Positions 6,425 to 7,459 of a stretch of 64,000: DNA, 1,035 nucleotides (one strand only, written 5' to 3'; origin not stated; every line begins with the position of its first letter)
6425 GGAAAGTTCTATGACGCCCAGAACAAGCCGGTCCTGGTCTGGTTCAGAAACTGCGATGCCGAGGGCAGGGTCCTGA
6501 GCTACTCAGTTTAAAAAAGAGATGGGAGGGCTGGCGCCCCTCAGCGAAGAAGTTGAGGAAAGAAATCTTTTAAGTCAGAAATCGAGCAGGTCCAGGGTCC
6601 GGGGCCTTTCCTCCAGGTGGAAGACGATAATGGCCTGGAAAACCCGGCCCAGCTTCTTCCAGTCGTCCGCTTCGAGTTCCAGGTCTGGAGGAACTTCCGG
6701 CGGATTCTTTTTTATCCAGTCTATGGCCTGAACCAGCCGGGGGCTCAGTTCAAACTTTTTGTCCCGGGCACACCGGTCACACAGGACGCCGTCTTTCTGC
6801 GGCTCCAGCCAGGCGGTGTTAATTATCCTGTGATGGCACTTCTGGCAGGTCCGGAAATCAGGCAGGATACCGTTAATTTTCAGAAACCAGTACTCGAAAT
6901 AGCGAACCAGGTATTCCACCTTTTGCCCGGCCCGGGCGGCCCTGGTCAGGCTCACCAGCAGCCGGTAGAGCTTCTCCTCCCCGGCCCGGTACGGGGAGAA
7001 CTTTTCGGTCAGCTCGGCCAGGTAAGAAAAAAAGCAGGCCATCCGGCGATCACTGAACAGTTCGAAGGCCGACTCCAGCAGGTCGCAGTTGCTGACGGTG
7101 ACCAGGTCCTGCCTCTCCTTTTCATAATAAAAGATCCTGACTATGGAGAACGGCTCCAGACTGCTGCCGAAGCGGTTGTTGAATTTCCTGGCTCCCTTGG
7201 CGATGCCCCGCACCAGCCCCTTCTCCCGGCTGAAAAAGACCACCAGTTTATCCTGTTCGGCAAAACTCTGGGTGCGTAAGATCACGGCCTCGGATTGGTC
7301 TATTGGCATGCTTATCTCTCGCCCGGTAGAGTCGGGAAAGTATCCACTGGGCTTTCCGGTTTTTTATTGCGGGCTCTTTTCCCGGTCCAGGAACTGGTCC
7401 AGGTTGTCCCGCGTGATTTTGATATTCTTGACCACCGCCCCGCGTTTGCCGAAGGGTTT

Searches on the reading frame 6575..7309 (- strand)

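Call 20: search_protein_families(library=pfam, proteins=[window:6575-7309:-], max_evalue=0.00001)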
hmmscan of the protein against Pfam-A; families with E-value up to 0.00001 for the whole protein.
window:6575-7309:- (244 aa): 2 families
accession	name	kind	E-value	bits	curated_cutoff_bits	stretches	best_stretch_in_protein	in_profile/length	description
PF11967.14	RecO_N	-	4.2e-20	72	27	1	5-80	5-79/80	Recombination protein O N terminal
PF02565.21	RecO_C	-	8.9e-17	61.7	22.1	1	87-238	3-155/157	Recombination protein O C terminal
